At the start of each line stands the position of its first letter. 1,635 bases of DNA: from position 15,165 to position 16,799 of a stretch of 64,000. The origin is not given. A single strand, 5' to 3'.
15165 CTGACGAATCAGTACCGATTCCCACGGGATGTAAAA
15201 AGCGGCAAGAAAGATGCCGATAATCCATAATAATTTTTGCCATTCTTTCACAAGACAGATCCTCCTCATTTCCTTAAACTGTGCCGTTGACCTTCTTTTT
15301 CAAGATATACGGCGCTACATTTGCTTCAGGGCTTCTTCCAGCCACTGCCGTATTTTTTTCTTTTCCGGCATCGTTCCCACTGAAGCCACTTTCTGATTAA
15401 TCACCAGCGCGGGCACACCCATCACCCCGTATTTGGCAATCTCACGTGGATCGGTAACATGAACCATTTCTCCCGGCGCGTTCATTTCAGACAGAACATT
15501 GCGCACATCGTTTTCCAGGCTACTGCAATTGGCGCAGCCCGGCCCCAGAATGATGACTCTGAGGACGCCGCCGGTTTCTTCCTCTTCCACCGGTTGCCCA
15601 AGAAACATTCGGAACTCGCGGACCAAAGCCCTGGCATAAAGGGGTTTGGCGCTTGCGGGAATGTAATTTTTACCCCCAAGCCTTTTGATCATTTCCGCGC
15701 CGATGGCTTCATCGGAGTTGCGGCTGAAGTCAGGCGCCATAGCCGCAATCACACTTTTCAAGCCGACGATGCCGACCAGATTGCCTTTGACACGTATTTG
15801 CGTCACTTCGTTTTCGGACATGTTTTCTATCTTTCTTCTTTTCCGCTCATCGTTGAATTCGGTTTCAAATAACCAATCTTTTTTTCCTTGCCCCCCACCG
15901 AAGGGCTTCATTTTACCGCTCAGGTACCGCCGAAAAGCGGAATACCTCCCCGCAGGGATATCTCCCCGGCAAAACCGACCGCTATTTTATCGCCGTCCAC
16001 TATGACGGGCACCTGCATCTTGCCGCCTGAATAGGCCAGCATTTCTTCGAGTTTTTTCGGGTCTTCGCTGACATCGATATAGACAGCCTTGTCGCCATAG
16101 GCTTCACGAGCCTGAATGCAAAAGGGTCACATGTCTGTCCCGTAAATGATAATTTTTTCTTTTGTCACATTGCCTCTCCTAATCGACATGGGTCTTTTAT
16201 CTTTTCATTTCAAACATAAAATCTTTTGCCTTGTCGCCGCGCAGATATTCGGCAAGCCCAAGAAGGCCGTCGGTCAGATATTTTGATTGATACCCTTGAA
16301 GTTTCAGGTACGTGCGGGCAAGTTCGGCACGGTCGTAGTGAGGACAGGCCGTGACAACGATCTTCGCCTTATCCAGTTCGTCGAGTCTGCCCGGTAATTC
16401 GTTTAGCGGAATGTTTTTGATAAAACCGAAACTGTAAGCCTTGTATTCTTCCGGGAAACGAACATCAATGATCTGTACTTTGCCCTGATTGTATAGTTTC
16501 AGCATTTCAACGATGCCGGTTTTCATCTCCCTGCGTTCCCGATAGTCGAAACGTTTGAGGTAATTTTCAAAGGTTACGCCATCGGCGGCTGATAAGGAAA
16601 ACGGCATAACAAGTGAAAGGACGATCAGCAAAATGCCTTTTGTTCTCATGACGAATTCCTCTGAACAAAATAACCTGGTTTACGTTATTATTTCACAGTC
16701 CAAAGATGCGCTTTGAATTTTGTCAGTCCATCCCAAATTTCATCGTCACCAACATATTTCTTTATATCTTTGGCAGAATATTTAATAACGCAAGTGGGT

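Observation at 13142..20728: Composite ars / trans-envelope thiol-redox island with no textbook equivalent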

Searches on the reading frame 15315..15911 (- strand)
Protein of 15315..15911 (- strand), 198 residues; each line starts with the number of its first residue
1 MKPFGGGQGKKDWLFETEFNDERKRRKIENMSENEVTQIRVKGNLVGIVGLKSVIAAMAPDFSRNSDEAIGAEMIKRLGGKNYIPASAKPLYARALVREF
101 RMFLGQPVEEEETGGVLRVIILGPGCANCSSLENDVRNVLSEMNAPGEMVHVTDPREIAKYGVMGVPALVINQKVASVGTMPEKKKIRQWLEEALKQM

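Call 5: search_protein_families(library=pfam, proteins=[window:15315-15911:-], max_evalue=0.01)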
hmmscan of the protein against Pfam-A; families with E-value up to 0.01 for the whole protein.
window:15315-15911:- (198 aa): 1 family
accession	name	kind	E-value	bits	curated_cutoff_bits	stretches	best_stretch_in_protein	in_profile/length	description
PF13192.12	Thioredoxin_3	-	6.6e-24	84.2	24.8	1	119-192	3-76/76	Thioredoxin domain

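Call 7: search_protein_families(library=ncbifam, proteins=[window:15315-15911:-], max_evalue=0.001)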
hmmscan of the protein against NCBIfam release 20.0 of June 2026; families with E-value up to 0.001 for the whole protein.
window:15315-15911:- (198 aa): 3 families
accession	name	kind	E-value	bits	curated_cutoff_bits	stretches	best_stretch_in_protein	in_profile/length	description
TIGR00412.2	redox_disulf_2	subfamily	1e-22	80.3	62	1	119-192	2-75/75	MTH895/ArsE family thioredoxin-like protein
TIGR00411.1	redox_disulf_1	equivalog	6.1e-09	35.8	92.75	1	123-192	8-79/82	MJ0307 family thioredoxin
TIGR02187.2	PDO_seleno_TRX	equivalog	1e-06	28.2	185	1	140-189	155-205/209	protein disulfide oxidoreductase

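Call 61: search_protein_families(library=pfam, proteins=[window:15315-15911:-], max_evalue=10)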
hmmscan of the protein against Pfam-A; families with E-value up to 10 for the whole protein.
window:15315-15911:- (198 aa): 4 families
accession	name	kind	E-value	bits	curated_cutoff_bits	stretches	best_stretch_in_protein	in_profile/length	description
PF13192.12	Thioredoxin_3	-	6.6e-24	84.2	24.8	1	119-192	3-76/76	Thioredoxin domain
PF00462.30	Glutaredoxin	-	0.16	12.6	22.9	1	134-175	13-59/60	Glutaredoxin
PF00085.26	Thioredoxin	-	0.22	12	23.5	1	124-191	28-101/103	Thioredoxin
PF13098.12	Thioredoxin_2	-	0.25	12.2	27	1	120-191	11-104/104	Thioredoxin-like domain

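Call 66: search_solved_structures(query=window:15315-15911:-, max_evalue=10, show_alignments=1)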
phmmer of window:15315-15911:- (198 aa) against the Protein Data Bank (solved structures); distinct sequences matched with E-value up to 10: 21.
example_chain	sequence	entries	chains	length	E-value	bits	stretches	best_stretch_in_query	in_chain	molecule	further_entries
1ilo_A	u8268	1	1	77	2.4e-07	34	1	117-190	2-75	conserved hypothetical protein MtH895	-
1fo5_A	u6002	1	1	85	3.5e-05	26.9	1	120-187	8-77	THIOREDOXIN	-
2k8s_A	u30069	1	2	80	0.01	18.8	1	119-173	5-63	Thioredoxin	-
6esx_A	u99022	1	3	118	0.024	17.7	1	150-195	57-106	Thioredoxin 1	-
2gzy_A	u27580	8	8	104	0.1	15.6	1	109-176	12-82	Thioredoxin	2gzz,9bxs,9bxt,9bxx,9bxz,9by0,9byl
1nho_A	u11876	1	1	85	0.14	15.2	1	124-187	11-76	Probable Thioredoxin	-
2ywm_A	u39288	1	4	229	0.16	15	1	148-184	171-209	Glutaredoxin-like protein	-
2ayt_A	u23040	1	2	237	0.18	14.8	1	148-185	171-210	glutaredoxin-like protein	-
4ba7_A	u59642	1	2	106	0.24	14.4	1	119-182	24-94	LBCA THIOREDOXIN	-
3jqh_A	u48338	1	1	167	0.4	13.7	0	174-194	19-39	C-type lectin domain family 4 member M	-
6kil_A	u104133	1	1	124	0.42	13.6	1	122-172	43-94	Thioredoxin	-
2ynx_A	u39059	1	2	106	0.69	12.9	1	151-184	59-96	LACA THIOREDOXIN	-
1v98_A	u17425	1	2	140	0.85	12.6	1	114-195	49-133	thioredoxin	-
6bkv_A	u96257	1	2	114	0.86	12.6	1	114-173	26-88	Thioredoxin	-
2yn1_A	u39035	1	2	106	0.89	12.5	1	150-192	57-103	LGPCA THIOREDOXIN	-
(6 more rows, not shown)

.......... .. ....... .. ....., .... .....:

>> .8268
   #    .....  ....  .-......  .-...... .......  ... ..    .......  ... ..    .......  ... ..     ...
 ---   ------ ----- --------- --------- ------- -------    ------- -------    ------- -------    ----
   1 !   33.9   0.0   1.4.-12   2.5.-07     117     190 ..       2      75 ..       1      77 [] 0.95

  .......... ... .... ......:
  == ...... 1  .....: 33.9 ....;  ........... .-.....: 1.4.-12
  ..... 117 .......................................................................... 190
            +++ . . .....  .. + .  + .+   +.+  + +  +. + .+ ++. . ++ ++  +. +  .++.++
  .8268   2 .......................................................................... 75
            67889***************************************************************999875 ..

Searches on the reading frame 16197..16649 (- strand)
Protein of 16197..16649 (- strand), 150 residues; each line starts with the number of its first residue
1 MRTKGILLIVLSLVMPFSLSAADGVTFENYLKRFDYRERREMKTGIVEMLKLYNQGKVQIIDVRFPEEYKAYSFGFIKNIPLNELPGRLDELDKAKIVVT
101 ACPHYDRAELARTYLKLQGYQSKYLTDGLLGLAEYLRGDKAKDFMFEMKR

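Call 5: search_protein_families(library=pfam, proteins=[window:16197-16649:-], max_evalue=0.01)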
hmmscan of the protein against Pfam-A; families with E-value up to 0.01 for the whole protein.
window:16197-16649:- (150 aa): 1 family
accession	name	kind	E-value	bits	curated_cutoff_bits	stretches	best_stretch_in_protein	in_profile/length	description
PF00581.25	Rhodanese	-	3.1e-09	37.6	22.2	1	48-129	4-96/102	Rhodanese-like domain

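Call 7: search_protein_families(library=ncbifam, proteins=[window:16197-16649:-], max_evalue=0.001)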
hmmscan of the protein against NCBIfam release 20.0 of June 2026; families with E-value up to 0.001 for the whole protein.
window:16197-16649:- (150 aa): 2 families
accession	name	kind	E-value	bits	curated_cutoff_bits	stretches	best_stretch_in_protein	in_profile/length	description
NF007627.0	PRK10287.1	equivalog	0.00023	21.3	102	1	59-129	22-94/104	thiosulfate sulfurtransferase PspE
NF001195.0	PRK00162.1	equivalog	0.00039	20.7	102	1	51-128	14-91/108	thiosulfate sulfurtransferase GlpE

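Call 53: find_homologous_proteins(query=window:16197-16649:-, max_evalue=0.00001)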
Query window:16197-16649:- (150 aa): 542 proteins with E <= 0.00001 among 567 candidates; the best 120 are listed.
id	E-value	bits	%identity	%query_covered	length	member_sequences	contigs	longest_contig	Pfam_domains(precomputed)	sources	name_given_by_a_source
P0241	2.9e-91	321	98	100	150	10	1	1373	PF00581.26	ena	-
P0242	4.2e-76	272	82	100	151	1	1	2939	PF00581.26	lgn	-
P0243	3.8e-74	265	80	100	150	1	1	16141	PF00581.26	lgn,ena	-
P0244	1.9e-73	263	79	100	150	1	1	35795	PF00581.26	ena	-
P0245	2.9e-73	262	79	100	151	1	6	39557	PF00581.26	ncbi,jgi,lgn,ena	-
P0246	1.2e-72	260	78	98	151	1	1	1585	PF00581.26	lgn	-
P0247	1.4e-72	260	78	100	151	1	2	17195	PF00581.26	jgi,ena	-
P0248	2.3e-72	260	78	100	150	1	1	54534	PF00581.26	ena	-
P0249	1.2e-71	257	78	100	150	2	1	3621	PF00581.26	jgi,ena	-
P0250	1.3e-71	257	77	100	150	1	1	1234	PF00581.26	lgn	-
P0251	1.7e-71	257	77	100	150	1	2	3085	PF00581.26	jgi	jgi:rhodanese-related sulfurtransferase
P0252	2.2e-71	256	77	100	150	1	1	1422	PF00581.26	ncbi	-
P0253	7.7e-71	255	76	100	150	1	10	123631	PF00581.26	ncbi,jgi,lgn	jgi:rhodanese-related sulfurtransferase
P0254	1.3e-70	254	75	100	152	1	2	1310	PF00581.26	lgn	-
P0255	4.2e-70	252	75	100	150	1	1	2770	PF00581.26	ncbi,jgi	jgi:rhodanese-related sulfurtransferase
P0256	1.0e-69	251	75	100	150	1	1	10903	PF00581.26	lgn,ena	-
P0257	1.5e-68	247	76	99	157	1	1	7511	PF00581.26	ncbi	-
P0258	3.0e-68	246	73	100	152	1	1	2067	PF00581.26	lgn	-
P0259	3.0e-67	243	75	100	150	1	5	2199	PF00581.26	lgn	-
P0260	3.1e-67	243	73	99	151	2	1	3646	PF00581.26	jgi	-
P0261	4.0e-67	243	74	100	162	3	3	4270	PF00581.26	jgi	-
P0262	4.4e-67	242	74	100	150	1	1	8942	PF00581.26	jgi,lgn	-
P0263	5.5e-67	242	74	100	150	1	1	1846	PF00581.26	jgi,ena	-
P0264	1.5e-66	241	75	96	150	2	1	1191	PF00581.26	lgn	-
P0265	1.5e-66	241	73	100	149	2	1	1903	PF00581.26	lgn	-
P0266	5.3e-66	239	76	95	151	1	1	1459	PF00581.26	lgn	-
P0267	5.7e-66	239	72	100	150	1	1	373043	PF00581.26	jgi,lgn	jgi:rhodanese-related sulfurtransferase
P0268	8.1e-66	238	78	92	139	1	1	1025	PF00581.26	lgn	-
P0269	1.8e-65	237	72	100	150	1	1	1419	PF00581.26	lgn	-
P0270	2.2e-65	237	76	96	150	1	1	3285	PF00581.26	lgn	-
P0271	4.1e-65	236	75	91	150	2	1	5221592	PF00581.26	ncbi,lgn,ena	-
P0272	1.1e-64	235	73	100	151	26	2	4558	PF00581.26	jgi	-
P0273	2.9e-64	233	71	98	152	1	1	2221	PF00581.26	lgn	-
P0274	1.1e-63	231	72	95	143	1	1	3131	PF00581.26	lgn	-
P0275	2.3e-63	230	70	100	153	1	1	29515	PF00581.26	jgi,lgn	jgi:rhodanese-related sulfurtransferase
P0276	3.2e-63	230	79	87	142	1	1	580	PF00581.26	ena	-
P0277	3.2e-63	230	71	100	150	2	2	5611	PF00581.26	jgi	-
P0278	4.7e-63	229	71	99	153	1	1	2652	PF00581.26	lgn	-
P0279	6.1e-63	229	69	100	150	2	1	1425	PF00581.26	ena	-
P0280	7.9e-63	229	69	100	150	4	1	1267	PF00581.26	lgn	-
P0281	1.1e-62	228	74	95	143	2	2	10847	PF00581.26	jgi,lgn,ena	-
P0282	1.6e-62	228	71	100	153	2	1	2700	PF00581.26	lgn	-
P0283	2.7e-62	227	70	98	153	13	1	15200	PF00581.26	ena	-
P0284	3.1e-62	227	70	100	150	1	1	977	PF00581.26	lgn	-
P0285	3.7e-62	226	72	93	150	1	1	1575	PF00581.26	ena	-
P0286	5.1e-62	226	71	93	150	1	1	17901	PF00581.26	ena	-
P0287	1.6e-61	224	67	100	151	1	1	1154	PF00581.26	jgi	-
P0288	2.9e-61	224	73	95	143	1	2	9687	PF00581.26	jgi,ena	-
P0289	5.4e-61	223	71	95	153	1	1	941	PF00581.26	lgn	-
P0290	6.4e-61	222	74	86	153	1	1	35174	PF00581.26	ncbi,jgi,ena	ncbi:MAG: rhodanese-like domain-containing protein [Syntrophales bacterium]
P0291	1.2e-60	222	68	99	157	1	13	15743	PF00581.26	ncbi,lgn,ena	-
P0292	1.4e-60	221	75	87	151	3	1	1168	PF00581.26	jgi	jgi:rhodanese-related sulfurtransferase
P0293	1.7e-60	221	74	86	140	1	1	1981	PF00581.26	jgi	jgi:rhodanese-related sulfurtransferase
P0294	2.0e-60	221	69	100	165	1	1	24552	PF00581.26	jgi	jgi:rhodanese-related sulfurtransferase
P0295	4.5e-60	220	66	100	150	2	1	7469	PF00581.26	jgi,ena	-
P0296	5.0e-60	220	68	97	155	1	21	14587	PF00581.26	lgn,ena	-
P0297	5.5e-60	219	68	97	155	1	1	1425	PF00581.26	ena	-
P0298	5.8e-60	219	70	95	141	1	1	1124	PF00581.26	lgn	-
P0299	6.9e-60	219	75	87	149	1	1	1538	PF00581.26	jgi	jgi:rhodanese-related sulfurtransferase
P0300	6.9e-60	219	68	97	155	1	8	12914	PF00581.26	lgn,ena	-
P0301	7.0e-60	219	68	97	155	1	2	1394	PF00581.26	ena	-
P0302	9.4e-60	219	67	97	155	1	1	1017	PF00581.26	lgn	-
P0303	9.8e-60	219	68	97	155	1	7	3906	PF00581.26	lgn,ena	-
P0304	1.3e-59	218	67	97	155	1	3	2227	PF00581.26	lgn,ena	-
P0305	1.3e-59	218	67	97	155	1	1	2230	PF00581.26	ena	-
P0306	1.4e-59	218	74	85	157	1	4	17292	PF00581.26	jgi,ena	-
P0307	1.6e-59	218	63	100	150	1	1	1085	PF00581.26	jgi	jgi:rhodanese-related sulfurtransferase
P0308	1.8e-59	218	67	97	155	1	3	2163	PF00581.26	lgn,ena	-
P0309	2.4e-59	217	68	98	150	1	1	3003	PF00581.26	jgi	jgi:rhodanese-related sulfurtransferase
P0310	2.5e-59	217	67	97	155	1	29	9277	PF00581.26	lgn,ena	-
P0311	2.5e-59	217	68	97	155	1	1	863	PF00581.26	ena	-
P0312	2.7e-59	217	67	97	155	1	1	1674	PF00581.26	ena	-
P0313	3.5e-59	217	67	97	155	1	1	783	PF00581.26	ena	-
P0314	3.5e-59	217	67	97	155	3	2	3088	PF00581.26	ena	-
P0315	3.5e-59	217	67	97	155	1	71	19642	PF00581.26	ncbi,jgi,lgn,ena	-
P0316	4.9e-59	216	67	97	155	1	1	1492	PF00581.26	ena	-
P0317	5.5e-59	216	67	97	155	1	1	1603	PF00581.26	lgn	-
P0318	5.7e-59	216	67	99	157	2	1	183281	PF00581.26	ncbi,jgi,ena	ncbi:MAG: rhodanese-like domain-containing protein [Syntrophales bacterium]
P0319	6.6e-59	216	67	97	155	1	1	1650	PF00581.26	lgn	-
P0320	8.4e-59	216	67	100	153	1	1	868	PF00581.26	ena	-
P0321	1.1e-58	215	64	99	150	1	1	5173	PF00581.26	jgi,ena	-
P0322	1.2e-58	215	67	97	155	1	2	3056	PF00581.26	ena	-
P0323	1.3e-58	215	67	97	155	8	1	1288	PF00581.26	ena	-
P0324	1.6e-58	215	64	100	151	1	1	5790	PF00581.26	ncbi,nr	ncbi:MAG: rhodanese-like domain-containing protein [Deltaproteobacteria bacterium]|nr:rhodanese-like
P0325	1.7e-58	215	73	85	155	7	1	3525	PF00581.26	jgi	-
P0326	2.0e-58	214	64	99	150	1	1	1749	PF00581.26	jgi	-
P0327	2.3e-58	214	65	99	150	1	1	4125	PF00581.26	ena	-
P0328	2.3e-58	214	72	86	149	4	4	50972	PF00581.26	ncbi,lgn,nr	ncbi:MAG: rhodanese-like domain-containing protein [Deltaproteobacteria bacterium]|nr:rhodanese-like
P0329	2.3e-58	214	66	97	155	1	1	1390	PF00581.26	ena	-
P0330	2.8e-58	214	73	83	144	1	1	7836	PF00581.26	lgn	-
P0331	3.0e-58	214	66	97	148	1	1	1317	PF00581.26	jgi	jgi:rhodanese-related sulfurtransferase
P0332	4.0e-58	213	67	94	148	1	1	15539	PF00581.26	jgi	jgi:rhodanese-related sulfurtransferase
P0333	4.6e-58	213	73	86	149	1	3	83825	PF00581.26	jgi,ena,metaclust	metaclust:\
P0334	5.0e-58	213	74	86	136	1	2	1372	PF00581.26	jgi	jgi:rhodanese-related sulfurtransferase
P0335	5.2e-58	213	64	99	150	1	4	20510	PF00581.26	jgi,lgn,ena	-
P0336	5.5e-58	213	65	99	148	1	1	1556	PF00581.26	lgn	-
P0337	6.6e-58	213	67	97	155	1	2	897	PF00581.26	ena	-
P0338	6.6e-58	213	65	100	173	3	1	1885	PF00581.26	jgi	jgi:rhodanese-related sulfurtransferase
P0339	7.2e-58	213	66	99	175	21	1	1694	PF00581.26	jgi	-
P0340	7.9e-58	212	65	100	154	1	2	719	PF00581.26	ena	-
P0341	8.5e-58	212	69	95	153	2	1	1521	PF00581.26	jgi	jgi:rhodanese-related sulfurtransferase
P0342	8.6e-58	212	67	97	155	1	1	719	PF00581.26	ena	-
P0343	9.2e-58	212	67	96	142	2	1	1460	PF00581.26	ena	-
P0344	9.3e-58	212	69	91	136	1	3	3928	PF00581.26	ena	-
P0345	1.0e-57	212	68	94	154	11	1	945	PF00581.26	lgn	-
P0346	1.1e-57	212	73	86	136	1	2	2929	PF00581.26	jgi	jgi:rhodanese-related sulfurtransferase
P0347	1.1e-57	212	65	100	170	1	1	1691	PF00581.26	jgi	jgi:rhodanese-related sulfurtransferase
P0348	1.3e-57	212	66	97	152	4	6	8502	PF00581.26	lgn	-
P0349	1.4e-57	212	66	95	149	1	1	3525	PF00581.26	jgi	jgi:rhodanese-related sulfurtransferase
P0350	1.4e-57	212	68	97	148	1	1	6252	PF00581.26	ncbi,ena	-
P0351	1.5e-57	212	64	99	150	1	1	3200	PF00581.26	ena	-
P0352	1.9e-57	211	63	98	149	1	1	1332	PF00581.26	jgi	jgi:rhodanese-related sulfurtransferase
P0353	1.9e-57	211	64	97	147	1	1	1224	PF00581.26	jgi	jgi:rhodanese-related sulfurtransferase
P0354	2.2e-57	211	65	100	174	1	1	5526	PF00581.26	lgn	-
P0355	2.3e-57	211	71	87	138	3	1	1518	PF00581.26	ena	-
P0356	2.8e-57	211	65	100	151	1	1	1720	PF00581.26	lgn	-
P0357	4.1e-57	210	66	96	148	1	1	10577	PF00581.26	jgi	jgi:rhodanese-related sulfurtransferase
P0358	4.2e-57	210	72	86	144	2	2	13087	PF00581.26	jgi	jgi:rhodanese-related sulfurtransferase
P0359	5.6e-57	210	61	100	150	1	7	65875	PF00581.26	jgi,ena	jgi:rhodanese-related sulfurtransferase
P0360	5.8e-57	210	65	96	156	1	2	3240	PF00581.26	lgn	-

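Call 54: find_encoding_contigs(protein=P0318, flank=8000, max_places=1)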
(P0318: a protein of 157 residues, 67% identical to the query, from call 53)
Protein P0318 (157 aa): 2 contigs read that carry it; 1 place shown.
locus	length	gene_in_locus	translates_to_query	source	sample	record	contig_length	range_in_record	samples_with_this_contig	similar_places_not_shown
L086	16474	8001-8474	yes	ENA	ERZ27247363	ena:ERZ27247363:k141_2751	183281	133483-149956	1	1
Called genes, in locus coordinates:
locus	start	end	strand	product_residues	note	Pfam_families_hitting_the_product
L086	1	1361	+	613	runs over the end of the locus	PF01656:CbiA, PF02374:ArsA_ATPase, PF10609:ParA (weak), PF13614:AAA_31, PF02374:ArsA_ATPase, PF01656:CbiA (weak), PF02374:ArsA_ATPase, PF13614:AAA_31, +8 more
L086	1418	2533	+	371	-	PF13593:SBF_like, PF01758:SBF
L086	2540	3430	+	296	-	PF00582:Usp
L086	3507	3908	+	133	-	PF08859:DGC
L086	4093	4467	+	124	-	PF13098:Thioredoxin_2, PF00085:Thioredoxin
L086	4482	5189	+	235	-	PF02683:DsbD_TM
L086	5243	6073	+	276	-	PF11783:Cytochrome_cB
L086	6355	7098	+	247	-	PF01925:TauE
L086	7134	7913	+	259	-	PF03807:F420_oxidored (weak), PF14748:P5CR_dimer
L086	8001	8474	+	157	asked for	PF00581:Rhodanese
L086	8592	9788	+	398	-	PF02417:Chromate_transp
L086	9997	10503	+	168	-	PF13801:Metal_resist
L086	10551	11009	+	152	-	PF26390:MamS_MamX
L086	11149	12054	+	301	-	PF01545:Cation_efflux, PF16916:ZT_dimer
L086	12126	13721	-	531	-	PF00158:Sigma54_activat, PF14532:Sigma54_activ_2, PF07728:AAA_5, PF25601:AAA_lid_14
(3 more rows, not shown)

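Call 55: find_encoding_contigs(protein=P0359, flank=8000, max_places=1)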
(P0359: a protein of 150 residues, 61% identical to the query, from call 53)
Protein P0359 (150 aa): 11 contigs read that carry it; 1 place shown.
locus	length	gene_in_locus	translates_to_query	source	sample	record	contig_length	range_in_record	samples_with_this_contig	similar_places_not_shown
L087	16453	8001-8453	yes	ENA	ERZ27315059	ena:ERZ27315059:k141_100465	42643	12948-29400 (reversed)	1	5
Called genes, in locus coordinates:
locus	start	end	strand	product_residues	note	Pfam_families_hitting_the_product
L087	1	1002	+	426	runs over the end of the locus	PF13484:Fer4_16 (faint), PF00037:Fer4, PF12797:Fer4_2 (weak), PF12837:Fer4_6, PF12838:Fer4_7, PF13187:Fer4_9, PF13237:Fer4_10, PF00037:Fer4 (weak), +2 more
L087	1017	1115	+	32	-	-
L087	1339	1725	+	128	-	PF13098:Thioredoxin_2, PF00085:Thioredoxin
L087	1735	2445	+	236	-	PF02683:DsbD_TM, PF13386:DsbD_2 (weak)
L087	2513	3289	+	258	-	PF03807:F420_oxidored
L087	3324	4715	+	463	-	PF00989:PAS, PF08448:PAS_4, PF13426:PAS_9, PF00158:Sigma54_activat, PF14532:Sigma54_activ_2, PF07728:AAA_5 (weak), PF25601:AAA_lid_14, PF02954:HTH_8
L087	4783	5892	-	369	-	PF03773:ArsP_1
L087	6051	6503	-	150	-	PF22381:Staph_reg_Sar_Rot, PF01047:MarR, PF12802:MarR_2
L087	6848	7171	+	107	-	PF02579:Nitro_FeMo-Co (weak)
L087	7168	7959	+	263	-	PF01925:TauE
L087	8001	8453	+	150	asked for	PF00581:Rhodanese (weak)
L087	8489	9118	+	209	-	PF13098:Thioredoxin_2 (weak)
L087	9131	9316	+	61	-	-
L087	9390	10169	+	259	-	PF02596:DUF169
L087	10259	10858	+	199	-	PF13462:Thioredoxin_4 (weak)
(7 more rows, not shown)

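Call 56: find_encoding_contigs(protein=P0333, flank=8000, max_places=1)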
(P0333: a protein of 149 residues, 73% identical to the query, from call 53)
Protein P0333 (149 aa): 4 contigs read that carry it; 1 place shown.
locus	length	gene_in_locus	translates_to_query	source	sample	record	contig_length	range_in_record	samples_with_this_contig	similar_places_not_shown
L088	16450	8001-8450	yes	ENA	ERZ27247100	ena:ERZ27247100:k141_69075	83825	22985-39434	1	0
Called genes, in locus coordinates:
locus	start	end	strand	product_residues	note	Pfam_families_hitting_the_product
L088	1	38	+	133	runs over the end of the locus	PF08859:DGC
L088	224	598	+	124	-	PF13098:Thioredoxin_2, PF00085:Thioredoxin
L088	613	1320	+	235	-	PF02683:DsbD_TM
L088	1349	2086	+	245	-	PF01925:TauE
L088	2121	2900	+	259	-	PF03807:F420_oxidored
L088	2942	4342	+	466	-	PF00989:PAS, PF08448:PAS_4, PF13426:PAS_9, PF00158:Sigma54_activat, PF14532:Sigma54_activ_2, PF07728:AAA_5, PF25601:AAA_lid_14, PF02954:HTH_8, +3 more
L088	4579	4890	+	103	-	PF02579:Nitro_FeMo-Co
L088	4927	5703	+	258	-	PF01925:TauE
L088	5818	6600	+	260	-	PF02596:DUF169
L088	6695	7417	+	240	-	PF13462:Thioredoxin_4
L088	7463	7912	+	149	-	-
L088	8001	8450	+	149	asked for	PF00581:Rhodanese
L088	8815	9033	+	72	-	-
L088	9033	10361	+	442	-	PF00675:Peptidase_M16, PF05193:Peptidase_M16_C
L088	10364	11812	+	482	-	PF00675:Peptidase_M16, PF05193:Peptidase_M16_C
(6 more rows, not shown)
